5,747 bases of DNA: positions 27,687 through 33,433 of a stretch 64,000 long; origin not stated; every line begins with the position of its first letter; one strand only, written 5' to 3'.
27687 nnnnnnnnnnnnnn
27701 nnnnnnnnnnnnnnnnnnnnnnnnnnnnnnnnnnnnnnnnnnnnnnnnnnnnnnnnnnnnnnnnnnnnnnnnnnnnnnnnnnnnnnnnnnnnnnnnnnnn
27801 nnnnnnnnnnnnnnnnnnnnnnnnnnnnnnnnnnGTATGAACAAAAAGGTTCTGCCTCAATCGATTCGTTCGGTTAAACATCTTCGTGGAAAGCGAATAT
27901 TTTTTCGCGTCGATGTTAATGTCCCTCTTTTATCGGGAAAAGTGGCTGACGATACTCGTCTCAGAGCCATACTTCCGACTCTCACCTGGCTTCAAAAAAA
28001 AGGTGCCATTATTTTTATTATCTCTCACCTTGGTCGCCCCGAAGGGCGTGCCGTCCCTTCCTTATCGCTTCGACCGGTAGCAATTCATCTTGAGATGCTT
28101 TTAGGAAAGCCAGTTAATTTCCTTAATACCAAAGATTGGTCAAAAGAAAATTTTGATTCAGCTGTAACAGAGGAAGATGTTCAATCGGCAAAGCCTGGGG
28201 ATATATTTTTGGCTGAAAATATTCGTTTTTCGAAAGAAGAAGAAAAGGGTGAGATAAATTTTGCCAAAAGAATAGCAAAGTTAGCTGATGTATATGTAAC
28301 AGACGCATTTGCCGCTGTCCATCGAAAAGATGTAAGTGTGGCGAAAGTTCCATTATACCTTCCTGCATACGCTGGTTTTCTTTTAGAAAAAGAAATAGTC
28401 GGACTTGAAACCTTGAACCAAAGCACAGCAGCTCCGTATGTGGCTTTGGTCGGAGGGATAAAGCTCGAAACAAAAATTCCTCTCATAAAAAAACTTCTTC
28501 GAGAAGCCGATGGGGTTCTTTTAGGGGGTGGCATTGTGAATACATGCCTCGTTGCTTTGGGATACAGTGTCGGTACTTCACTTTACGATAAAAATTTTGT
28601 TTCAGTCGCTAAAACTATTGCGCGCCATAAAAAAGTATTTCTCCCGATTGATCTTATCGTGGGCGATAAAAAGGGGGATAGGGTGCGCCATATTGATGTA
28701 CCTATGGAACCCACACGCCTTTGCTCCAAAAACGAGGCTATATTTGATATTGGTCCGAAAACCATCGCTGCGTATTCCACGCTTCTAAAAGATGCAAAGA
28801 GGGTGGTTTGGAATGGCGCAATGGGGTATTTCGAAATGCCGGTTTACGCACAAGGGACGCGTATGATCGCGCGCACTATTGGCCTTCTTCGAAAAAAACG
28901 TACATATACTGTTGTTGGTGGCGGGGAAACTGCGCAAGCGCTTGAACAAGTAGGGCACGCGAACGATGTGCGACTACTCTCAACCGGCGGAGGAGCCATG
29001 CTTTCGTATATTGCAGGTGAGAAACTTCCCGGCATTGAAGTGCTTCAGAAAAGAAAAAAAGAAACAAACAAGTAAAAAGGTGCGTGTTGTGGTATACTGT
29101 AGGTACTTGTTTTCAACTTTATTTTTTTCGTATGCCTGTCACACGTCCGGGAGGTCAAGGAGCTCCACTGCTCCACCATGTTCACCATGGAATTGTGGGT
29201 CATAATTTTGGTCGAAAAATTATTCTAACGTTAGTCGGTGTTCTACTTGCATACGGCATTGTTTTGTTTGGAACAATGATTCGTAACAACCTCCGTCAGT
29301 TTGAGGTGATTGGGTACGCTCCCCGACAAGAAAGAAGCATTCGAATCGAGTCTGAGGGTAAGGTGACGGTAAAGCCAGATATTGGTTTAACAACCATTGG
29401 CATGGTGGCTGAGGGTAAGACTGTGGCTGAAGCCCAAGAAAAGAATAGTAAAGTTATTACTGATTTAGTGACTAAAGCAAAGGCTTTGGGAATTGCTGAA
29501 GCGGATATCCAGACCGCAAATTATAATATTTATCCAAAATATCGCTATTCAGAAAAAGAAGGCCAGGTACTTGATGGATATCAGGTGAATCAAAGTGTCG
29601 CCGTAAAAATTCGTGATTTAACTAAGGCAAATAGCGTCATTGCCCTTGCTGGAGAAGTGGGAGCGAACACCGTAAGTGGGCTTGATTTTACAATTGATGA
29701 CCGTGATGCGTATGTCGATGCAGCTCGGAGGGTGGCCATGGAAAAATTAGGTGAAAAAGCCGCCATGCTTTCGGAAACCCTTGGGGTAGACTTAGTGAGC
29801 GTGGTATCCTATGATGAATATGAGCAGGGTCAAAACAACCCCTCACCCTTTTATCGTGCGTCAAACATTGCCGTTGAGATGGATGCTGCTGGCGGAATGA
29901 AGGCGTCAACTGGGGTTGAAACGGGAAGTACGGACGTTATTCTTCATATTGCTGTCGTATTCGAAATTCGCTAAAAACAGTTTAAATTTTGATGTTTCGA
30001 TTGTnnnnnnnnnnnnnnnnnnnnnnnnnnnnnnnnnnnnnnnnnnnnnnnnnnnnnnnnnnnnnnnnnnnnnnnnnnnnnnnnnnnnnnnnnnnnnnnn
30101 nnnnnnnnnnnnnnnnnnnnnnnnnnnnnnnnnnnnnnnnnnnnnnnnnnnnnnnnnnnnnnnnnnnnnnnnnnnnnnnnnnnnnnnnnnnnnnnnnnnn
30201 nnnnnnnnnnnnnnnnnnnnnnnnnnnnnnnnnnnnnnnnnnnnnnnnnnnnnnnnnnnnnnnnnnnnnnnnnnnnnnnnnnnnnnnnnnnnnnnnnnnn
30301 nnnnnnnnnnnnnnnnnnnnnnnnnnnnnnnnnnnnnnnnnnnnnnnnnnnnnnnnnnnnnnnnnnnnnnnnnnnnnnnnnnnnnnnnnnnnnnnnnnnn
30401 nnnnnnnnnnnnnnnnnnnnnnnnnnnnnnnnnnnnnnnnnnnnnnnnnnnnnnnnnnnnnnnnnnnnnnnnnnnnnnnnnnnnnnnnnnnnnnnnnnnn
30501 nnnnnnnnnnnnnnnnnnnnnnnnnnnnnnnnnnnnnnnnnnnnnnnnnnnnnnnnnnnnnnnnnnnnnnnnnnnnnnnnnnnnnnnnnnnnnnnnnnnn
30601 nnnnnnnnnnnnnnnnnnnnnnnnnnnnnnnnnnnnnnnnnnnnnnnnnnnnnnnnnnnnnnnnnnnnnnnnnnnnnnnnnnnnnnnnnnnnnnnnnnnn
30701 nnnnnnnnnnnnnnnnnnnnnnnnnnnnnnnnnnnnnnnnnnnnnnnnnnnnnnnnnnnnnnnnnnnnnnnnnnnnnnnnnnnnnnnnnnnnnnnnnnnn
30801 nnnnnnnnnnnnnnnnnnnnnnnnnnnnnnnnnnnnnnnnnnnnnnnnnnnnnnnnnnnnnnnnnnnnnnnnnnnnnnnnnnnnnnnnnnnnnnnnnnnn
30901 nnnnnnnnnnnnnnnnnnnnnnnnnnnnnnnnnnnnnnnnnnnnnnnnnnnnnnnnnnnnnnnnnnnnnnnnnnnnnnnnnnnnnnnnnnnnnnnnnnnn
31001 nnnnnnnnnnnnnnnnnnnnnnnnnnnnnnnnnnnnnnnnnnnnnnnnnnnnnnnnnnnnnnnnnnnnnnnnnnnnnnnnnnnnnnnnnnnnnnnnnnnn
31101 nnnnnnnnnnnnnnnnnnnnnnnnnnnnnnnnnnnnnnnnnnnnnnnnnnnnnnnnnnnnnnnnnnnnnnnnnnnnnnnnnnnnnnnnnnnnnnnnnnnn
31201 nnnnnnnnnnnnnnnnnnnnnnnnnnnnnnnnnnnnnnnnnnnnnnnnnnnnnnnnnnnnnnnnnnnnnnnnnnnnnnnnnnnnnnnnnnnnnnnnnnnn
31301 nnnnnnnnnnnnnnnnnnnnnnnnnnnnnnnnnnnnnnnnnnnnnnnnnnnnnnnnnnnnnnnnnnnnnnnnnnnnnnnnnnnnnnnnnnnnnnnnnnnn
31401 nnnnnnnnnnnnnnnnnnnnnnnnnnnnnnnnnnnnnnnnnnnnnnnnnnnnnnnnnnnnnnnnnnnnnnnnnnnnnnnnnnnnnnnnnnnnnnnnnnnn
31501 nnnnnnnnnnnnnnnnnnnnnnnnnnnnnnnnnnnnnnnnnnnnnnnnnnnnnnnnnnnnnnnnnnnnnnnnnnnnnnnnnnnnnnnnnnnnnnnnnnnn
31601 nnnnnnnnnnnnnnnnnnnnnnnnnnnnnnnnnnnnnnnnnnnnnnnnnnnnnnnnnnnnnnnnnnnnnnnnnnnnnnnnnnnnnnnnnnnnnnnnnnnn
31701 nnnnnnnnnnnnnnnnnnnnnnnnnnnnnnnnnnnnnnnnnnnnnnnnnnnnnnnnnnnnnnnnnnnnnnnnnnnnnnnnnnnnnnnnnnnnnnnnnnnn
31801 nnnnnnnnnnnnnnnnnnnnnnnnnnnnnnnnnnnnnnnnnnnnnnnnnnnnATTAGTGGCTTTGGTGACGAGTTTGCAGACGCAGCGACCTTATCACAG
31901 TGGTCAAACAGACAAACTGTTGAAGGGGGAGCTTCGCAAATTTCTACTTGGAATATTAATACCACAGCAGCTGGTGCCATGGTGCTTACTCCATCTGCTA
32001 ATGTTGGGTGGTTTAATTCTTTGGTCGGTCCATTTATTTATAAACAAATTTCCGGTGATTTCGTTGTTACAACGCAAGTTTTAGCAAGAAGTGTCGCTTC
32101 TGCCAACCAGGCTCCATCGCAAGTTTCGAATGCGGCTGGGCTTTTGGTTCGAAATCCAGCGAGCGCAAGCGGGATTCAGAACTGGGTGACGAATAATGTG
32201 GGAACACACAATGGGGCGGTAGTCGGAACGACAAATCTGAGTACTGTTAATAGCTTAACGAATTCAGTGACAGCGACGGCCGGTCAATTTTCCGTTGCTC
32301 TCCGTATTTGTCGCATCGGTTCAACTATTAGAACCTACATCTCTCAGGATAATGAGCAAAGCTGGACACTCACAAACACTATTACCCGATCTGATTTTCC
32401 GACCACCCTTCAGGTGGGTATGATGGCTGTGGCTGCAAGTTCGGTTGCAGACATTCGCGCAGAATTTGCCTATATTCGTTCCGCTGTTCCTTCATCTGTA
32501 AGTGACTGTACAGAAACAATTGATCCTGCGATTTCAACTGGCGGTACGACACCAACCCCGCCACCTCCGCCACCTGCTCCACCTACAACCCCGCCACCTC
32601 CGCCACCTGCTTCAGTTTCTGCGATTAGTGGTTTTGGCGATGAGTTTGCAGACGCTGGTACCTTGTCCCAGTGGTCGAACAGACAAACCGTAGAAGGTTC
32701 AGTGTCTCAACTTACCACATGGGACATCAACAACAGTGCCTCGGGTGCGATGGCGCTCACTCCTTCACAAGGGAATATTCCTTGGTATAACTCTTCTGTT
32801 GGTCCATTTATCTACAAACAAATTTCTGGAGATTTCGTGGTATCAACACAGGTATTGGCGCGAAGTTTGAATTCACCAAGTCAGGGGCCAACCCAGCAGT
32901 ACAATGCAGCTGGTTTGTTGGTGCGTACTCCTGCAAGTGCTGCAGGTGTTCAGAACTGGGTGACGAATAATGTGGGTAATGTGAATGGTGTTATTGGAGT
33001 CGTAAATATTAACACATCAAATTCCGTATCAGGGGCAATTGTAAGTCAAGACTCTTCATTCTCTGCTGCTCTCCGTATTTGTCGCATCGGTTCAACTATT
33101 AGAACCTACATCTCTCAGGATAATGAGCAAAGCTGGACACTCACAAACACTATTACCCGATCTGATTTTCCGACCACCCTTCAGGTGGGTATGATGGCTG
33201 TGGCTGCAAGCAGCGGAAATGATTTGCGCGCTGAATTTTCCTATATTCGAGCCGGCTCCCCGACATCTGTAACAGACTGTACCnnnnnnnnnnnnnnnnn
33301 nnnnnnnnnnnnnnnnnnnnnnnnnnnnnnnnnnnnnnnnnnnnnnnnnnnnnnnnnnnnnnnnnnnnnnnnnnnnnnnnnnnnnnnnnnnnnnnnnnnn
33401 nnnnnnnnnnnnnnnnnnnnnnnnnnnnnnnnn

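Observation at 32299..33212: Perfect 142-bp intragenic duplication between adjacent jellyroll repeats of protein B (recent gene conversion)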

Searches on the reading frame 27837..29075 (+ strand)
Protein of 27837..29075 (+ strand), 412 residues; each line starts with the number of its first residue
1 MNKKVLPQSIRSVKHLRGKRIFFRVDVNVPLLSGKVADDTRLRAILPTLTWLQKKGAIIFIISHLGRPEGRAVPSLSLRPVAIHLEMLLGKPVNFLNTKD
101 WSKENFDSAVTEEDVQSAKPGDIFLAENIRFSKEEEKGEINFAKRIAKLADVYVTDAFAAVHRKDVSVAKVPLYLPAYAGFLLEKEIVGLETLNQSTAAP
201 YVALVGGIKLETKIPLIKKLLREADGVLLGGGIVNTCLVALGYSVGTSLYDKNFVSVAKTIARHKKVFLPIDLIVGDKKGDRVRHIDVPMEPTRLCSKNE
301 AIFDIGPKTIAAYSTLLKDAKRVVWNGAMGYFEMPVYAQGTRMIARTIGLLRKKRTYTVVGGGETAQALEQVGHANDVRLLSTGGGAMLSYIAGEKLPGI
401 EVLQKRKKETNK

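Call 5: search_protein_families(library=pfam, proteins=[window:27837-29075:+], max_evalue=0.01)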
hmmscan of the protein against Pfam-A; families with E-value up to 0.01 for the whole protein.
window:27837-29075:+ (412 aa): 1 family
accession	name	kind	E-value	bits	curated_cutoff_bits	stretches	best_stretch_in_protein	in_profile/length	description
PF00162.24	PGK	-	1.8e-111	373.2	27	1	15-395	5-379/379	Phosphoglycerate kinase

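Call 49: find_encoding_contigs(protein=window:27837-29075:+, flank=10000, max_places=6)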
Protein window:27837-29075:+ (412 aa): no gene with exactly this product is on record in the collection.

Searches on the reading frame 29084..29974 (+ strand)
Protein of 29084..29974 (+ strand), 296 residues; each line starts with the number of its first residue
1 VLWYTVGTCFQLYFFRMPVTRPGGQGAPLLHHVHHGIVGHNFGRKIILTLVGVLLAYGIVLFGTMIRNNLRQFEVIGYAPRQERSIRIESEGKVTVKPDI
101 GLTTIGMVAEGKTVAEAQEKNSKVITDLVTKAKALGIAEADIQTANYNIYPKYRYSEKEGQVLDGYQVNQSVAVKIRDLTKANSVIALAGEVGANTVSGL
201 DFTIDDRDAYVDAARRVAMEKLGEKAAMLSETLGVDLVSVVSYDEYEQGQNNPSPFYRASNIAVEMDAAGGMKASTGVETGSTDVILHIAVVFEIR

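Call 5: search_protein_families(library=pfam, proteins=[window:29084-29974:+], max_evalue=0.01)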
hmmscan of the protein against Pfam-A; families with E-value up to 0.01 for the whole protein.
window:29084-29974:+ (296 aa): 1 family
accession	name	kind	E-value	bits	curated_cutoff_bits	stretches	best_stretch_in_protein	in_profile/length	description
PF04402.19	SIMPL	-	4.8e-41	141.7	25.2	1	87-293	2-205/205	Protein of unknown function (DUF541)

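Call 44: find_encoding_contigs(protein=window:29084-29974:+, flank=10000, max_places=6)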
Protein window:29084-29974:+ (296 aa): no gene with exactly this product is on record in the collection.

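Call 53: find_encoding_contigs(protein=window:29132-29974:+, flank=10000, max_places=6)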
Protein window:29132-29974:+ (280 aa): 3 contigs read that carry it; 1 place shown.
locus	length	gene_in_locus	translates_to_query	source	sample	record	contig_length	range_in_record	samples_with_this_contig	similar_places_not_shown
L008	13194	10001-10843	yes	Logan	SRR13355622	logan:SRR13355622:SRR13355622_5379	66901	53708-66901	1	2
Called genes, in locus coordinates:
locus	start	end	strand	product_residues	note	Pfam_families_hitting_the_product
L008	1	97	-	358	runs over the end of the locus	PF03462:PCRF, PF00472:RF-1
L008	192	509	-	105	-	PF01197:Ribosomal_L31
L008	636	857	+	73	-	PF03840:SecG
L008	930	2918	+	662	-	PF00496:SBP_bac_5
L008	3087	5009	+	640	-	PF00753:Lactamase_B, PF12706:Lactamase_B_2 (weak), PF22505:RNase_J_b_CASP, PF07521:RMMBL (faint), PF17770:RNase_J_C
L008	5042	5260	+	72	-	PF04024:PspC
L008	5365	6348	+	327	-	PF00579:tRNA-synt_1b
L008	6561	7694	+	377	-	PF07907:YibE_F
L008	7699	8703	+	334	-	PF00044:Gp_dh_N, PF02800:Gp_dh_C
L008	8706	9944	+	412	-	PF00162:PGK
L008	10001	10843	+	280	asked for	PF04402:SIMPL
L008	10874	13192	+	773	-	?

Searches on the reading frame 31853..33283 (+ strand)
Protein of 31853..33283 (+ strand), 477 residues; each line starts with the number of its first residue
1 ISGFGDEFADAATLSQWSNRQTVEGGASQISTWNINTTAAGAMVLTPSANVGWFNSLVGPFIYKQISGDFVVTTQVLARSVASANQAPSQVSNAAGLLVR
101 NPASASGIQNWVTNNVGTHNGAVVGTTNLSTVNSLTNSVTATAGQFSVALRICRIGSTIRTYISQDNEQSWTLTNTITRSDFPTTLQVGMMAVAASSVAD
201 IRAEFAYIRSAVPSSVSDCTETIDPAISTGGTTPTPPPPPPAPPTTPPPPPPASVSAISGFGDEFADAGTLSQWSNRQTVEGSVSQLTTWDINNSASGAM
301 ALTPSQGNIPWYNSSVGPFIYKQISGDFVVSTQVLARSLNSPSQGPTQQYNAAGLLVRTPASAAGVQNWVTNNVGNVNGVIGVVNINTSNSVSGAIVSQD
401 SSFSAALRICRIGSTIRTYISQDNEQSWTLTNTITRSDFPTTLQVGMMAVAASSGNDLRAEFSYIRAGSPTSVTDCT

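Call 23: find_related_loci(query=window:31853-33283:+, collection=genome_contigs, flank=6000)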
Query window:31853-33283:+ (477 aa) in genome_contigs; peptide patterns used: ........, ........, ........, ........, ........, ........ (x = any residue, [..] = any of these).
26 stretches matched a pattern; 1 encode a relative of the query (tblastn E <= 1e-3); 1 distinct loci.
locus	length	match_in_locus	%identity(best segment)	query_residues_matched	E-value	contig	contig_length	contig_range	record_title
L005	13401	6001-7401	64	4-476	0e+0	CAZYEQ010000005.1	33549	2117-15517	MAG TPA_asm: uncultured Gammaproteobacteria bacterium isolate SRP219642_co4_14 genome assembly, contig: NODE_2068_length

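Call 24: find_related_loci(query=window:31853-33283:+, collection=metagenome_contigs, flank=6000)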
Query window:31853-33283:+ (477 aa) in metagenome_contigs; peptide patterns used: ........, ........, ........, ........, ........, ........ (x = any residue, [..] = any of these).
51 stretches matched a pattern; 1 encode a relative of the query (tblastn E <= 1e-3); 1 distinct loci.
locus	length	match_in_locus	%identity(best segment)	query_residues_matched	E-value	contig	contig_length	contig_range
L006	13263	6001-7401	64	4-476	0e+0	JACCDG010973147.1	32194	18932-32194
